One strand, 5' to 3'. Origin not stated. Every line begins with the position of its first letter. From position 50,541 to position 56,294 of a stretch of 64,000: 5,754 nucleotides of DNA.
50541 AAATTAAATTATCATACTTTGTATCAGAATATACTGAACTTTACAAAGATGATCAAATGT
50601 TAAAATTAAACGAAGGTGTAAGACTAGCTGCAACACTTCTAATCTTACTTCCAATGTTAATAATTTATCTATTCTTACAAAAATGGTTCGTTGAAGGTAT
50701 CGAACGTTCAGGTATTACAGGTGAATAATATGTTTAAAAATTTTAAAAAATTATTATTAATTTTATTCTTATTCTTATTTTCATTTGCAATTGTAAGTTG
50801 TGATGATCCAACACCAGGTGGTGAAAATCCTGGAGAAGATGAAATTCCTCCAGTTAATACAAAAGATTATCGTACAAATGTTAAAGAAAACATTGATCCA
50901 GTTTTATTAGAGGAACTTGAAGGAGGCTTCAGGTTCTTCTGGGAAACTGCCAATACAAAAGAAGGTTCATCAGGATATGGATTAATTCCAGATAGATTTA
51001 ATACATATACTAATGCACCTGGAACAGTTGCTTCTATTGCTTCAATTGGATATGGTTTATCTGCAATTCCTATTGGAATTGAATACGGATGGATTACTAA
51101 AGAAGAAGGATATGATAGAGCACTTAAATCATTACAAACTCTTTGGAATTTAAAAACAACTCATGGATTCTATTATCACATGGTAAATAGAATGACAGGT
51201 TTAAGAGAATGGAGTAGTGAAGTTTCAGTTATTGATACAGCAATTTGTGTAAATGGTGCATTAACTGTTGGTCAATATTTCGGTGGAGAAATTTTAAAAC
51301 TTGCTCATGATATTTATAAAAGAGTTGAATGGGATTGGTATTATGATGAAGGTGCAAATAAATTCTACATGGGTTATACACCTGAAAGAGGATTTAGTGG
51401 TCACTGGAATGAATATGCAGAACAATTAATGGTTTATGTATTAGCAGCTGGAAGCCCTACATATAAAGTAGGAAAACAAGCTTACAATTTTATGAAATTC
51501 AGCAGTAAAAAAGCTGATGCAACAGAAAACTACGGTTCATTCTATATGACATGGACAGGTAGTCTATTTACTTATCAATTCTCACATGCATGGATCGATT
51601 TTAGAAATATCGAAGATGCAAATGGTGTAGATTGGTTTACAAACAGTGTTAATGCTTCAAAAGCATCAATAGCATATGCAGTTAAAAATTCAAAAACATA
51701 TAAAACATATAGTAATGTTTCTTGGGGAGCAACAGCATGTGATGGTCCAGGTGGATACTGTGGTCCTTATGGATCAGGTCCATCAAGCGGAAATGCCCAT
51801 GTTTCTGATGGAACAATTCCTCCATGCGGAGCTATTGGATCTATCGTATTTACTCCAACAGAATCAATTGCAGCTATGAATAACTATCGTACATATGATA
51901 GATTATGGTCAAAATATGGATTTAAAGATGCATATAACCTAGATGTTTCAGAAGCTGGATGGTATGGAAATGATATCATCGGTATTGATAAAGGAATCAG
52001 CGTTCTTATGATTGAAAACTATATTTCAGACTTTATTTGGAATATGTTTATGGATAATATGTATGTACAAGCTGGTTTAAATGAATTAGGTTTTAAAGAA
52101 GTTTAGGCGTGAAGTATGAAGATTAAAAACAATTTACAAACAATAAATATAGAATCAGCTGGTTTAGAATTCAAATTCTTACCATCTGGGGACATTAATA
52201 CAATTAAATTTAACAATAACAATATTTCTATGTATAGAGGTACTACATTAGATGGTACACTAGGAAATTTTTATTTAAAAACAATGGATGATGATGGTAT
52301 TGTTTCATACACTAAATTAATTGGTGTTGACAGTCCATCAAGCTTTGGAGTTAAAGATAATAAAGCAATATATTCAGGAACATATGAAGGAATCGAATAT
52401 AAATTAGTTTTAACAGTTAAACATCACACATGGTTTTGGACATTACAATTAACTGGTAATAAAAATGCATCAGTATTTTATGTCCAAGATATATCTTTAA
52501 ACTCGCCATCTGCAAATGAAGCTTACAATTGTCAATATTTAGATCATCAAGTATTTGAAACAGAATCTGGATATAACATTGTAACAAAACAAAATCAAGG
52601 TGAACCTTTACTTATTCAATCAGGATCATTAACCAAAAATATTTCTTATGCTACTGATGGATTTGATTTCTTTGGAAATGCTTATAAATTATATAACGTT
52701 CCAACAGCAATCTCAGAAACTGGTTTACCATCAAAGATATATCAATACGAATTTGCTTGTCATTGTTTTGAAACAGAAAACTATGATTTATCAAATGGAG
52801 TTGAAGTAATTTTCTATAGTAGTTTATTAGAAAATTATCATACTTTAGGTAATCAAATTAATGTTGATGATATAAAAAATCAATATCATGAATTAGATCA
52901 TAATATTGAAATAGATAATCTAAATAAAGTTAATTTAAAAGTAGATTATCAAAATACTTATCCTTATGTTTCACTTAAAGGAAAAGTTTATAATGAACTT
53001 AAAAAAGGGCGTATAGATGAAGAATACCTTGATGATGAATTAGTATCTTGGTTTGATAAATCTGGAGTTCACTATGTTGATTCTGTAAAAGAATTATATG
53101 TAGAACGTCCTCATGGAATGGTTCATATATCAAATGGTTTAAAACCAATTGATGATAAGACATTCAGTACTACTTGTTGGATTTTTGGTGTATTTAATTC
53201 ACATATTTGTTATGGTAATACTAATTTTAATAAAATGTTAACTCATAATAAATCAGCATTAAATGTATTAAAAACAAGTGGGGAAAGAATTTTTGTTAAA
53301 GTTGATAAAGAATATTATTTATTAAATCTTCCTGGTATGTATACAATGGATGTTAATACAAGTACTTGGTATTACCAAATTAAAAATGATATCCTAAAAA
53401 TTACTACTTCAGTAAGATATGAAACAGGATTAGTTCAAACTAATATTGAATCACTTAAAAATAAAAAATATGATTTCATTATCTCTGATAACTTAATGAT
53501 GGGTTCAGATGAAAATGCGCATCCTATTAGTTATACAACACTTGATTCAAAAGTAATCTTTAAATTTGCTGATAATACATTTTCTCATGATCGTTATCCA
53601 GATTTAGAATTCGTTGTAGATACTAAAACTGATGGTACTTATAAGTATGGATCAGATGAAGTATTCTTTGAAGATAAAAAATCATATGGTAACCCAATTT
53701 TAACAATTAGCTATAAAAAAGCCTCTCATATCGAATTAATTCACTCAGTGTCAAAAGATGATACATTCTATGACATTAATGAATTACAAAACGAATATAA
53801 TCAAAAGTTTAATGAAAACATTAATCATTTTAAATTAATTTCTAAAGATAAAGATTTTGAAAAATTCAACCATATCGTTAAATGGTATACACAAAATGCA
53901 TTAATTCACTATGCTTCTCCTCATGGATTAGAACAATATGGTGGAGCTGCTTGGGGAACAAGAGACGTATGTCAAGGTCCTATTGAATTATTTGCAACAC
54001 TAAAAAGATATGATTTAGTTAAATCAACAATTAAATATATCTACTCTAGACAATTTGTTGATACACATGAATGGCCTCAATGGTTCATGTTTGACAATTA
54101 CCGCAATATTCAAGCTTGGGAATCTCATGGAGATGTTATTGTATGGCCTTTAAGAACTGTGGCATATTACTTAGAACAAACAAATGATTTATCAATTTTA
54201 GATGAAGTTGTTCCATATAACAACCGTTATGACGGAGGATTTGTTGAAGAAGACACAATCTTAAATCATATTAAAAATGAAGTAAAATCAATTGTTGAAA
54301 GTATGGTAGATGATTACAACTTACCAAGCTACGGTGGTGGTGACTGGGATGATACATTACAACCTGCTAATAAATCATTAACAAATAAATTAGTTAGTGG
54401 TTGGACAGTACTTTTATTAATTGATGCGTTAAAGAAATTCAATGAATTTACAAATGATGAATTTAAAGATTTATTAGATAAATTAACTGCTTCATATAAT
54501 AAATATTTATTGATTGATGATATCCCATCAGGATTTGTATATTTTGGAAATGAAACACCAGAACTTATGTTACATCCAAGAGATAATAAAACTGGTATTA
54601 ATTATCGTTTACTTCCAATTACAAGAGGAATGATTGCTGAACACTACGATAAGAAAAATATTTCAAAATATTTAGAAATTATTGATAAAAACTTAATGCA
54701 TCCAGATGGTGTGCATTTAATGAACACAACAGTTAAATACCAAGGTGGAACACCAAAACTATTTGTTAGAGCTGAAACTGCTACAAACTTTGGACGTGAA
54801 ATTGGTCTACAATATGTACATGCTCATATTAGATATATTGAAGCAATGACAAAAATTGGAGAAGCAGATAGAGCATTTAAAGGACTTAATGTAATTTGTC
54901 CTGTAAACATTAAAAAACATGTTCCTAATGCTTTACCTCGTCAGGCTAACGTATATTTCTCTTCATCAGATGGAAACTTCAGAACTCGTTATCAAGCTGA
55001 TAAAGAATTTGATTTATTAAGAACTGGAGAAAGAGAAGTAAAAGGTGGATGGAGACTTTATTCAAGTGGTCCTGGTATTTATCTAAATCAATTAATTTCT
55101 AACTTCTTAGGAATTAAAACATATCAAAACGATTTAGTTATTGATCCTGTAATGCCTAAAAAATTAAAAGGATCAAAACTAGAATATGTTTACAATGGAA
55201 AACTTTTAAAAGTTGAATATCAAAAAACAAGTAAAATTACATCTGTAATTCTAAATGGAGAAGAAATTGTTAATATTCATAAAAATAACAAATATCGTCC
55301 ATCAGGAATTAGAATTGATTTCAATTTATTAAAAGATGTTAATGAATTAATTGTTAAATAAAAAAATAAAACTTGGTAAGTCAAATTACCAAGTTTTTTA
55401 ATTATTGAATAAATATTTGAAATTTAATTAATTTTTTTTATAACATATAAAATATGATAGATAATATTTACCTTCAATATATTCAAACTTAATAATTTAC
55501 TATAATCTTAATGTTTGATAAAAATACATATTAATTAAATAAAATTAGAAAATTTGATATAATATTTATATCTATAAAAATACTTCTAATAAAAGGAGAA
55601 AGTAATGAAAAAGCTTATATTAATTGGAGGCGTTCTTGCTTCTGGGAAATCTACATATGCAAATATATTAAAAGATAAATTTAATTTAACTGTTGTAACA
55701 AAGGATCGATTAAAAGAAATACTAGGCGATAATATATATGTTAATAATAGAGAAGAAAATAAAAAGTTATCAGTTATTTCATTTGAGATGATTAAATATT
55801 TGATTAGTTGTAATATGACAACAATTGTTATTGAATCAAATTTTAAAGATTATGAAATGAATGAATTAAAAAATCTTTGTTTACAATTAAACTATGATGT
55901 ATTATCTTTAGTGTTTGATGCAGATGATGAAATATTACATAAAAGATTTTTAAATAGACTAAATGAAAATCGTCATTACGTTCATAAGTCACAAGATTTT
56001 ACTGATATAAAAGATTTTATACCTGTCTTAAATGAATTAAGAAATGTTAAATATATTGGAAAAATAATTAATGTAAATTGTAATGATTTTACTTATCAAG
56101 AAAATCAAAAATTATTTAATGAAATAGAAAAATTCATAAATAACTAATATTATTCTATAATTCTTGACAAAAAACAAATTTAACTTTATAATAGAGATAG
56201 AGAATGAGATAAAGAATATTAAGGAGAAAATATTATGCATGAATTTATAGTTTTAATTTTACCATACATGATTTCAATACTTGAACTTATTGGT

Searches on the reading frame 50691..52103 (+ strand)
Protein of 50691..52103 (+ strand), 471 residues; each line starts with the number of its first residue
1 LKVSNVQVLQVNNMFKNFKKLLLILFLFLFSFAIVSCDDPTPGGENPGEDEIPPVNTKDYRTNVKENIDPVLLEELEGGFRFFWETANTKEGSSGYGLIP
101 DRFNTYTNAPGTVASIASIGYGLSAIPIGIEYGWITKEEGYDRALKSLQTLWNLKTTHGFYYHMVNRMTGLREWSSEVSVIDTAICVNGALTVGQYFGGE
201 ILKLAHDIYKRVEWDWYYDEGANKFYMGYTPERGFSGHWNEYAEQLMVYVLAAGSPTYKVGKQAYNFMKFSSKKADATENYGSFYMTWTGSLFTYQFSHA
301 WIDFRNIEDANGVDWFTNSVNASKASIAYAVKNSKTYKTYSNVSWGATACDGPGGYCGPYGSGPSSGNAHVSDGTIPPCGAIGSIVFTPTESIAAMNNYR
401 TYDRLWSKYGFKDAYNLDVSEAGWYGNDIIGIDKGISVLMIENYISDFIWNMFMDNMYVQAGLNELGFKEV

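Call 7: search_protein_families(library=pfam, proteins=[window:50691-52103:+], max_evalue=0.01)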
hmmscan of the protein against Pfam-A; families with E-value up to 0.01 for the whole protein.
window:50691-52103:+ (471 aa): 1 family
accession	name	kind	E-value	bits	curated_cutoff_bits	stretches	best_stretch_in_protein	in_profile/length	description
PF10091.15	Glycoamylase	-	3.8e-65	219.9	27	1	238-456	3-220/221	Putative glucoamylase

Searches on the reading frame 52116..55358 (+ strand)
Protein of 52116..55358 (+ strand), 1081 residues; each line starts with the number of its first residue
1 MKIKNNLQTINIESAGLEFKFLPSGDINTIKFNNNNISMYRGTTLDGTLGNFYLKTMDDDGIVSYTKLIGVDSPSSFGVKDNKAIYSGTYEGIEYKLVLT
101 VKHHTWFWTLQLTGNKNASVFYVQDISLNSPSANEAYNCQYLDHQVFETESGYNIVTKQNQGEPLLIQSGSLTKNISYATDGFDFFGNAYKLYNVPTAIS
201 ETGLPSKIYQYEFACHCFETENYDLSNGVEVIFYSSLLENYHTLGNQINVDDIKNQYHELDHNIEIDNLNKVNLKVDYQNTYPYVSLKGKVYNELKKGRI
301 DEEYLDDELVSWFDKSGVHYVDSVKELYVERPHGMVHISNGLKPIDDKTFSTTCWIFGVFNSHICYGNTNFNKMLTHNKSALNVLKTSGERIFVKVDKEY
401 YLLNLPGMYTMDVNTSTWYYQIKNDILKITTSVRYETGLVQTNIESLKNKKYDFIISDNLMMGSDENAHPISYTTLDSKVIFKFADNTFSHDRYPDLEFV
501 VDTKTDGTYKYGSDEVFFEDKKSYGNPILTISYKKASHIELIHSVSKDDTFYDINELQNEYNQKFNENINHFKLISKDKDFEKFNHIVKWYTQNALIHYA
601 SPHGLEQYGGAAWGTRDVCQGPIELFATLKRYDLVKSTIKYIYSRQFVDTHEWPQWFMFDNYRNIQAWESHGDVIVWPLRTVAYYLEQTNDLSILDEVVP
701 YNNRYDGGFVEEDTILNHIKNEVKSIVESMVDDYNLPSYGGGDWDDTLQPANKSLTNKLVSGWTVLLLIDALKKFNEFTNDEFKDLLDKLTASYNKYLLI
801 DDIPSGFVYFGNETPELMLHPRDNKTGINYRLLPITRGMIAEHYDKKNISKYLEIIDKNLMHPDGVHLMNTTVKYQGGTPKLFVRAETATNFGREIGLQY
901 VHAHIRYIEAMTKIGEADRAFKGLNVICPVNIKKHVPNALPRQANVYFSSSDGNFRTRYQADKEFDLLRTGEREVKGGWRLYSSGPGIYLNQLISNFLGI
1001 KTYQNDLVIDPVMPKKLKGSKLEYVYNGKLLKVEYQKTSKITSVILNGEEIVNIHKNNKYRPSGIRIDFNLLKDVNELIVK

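Call 7: search_protein_families(library=pfam, proteins=[window:52116-55358:+], max_evalue=0.01)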
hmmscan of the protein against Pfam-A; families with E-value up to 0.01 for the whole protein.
window:52116-55358:+ (1081 aa): 5 families
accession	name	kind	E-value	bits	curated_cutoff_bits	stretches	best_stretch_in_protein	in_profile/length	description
PF21250.3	SOGP_2nd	-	6.9e-64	215.9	27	1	299-541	4-245/249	Glycoside phosphorylase supersandwich domain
PF21958.2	SOGP_N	-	6.1e-59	199.7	27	1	20-234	1-224/225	SOGP N-terminal domain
PF17167.11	Glyco_hydro_94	-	9.6e-17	61.2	27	1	566-935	3-372/420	Glycosyl hydrolase 94 superfamily, catalytic domain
PF21270.2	SOGP_4th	-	4.2e-08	33.7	27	1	999-1074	1-79/90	Glycoside phosphorylase C-terminal domain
PF03633.20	Glyco_hydro_65C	-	0.0059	16.8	22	0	1001-1049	2-49/62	Glycosyl hydrolase family 65, C-terminal domain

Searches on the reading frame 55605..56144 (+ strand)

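Call 62: search_protein_families(library=pfam, proteins=[window:55605-56144:+], max_evalue=0.00001)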
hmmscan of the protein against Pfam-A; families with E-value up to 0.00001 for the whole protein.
window:55605-56144:+ (180 aa): 2 families
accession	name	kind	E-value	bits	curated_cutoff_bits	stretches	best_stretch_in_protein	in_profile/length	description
PF13671.12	AAA_33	-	3.2e-08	34.4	27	1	4-126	1-126/143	AAA domain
PF13238.12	AAA_18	-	1.6e-06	29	29.4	1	5-122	1-115/128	AAA domain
